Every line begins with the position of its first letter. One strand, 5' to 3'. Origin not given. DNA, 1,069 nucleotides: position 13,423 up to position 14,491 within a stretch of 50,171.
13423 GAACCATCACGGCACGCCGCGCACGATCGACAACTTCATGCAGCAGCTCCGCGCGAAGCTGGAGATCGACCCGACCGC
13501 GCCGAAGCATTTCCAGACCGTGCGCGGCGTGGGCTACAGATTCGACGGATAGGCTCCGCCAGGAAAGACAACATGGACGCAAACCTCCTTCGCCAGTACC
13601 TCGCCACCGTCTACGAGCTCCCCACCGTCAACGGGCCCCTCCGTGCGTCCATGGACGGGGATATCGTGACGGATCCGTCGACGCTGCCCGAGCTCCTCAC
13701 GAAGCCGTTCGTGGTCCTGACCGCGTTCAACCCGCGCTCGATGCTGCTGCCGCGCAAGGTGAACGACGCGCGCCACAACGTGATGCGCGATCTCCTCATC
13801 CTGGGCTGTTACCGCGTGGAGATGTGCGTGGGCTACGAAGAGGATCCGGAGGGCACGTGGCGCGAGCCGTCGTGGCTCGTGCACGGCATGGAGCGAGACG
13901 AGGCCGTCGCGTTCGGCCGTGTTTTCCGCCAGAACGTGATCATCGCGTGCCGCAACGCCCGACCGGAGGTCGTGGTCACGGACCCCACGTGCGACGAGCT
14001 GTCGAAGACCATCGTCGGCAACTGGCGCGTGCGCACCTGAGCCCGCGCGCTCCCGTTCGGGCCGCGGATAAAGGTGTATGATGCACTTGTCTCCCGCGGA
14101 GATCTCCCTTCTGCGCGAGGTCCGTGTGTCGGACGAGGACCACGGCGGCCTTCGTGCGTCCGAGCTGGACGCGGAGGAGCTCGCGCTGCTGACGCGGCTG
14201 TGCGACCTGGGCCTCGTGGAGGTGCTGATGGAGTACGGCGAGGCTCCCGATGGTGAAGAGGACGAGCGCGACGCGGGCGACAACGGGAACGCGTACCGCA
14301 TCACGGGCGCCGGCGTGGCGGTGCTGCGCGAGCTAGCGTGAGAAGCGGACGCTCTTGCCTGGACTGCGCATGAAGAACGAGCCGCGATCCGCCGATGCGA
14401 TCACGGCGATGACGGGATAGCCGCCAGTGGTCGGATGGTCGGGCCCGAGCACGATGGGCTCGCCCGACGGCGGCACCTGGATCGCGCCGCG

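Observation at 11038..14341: Catalytically dead-looking rhomboid homolog with zinc ribbon, upstream of an intramembrane-sensing HK/RR pair and DUF3293-like genes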

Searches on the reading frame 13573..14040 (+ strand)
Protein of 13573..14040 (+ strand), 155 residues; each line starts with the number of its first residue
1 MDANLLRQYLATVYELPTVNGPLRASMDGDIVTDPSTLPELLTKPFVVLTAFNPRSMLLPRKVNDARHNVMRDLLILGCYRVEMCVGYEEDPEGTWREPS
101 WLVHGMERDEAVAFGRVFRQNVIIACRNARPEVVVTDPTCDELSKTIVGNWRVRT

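Call 63: search_protein_families(library=pfam, proteins=[window:13573-14040:+], max_evalue=0.1)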
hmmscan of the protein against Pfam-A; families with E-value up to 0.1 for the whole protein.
window:13573-14040:+ (155 aa): 1 family
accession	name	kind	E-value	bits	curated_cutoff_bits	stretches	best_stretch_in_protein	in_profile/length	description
PF11697.13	DUF3293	-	2.2e-18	67.1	25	1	49-123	1-73/73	Protein of unknown function (DUF3293)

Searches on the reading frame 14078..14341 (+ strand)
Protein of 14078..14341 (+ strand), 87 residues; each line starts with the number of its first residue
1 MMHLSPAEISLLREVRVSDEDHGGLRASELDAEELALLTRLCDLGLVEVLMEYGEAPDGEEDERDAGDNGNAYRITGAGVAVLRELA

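Call 3: search_protein_families(library=pfam, proteins=[window:14078-14341:+], max_evalue=1)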
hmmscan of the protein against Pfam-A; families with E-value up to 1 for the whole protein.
window:14078-14341:+ (87 aa): 1 family
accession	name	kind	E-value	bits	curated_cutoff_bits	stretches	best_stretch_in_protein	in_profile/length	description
PF12554.13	MOZART1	-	0.097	12.9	27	1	29-45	17-33/47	Mitotic-spindle organizing gamma-tubulin ring associated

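Call 4: search_protein_families(library=ncbifam, proteins=[window:14078-14341:+], max_evalue=1)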
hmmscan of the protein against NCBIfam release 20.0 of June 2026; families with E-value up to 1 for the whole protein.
window:14078-14341:+ (87 aa): 0 families

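Call 63: search_protein_families(library=pfam, proteins=[window:14078-14341:+], max_evalue=0.1)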
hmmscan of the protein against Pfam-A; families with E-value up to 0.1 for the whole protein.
window:14078-14341:+ (87 aa): 1 family
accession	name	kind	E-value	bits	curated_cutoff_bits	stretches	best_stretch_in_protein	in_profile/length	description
PF12554.13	MOZART1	-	0.097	12.9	27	0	29-45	17-33/47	Mitotic-spindle organizing gamma-tubulin ring associated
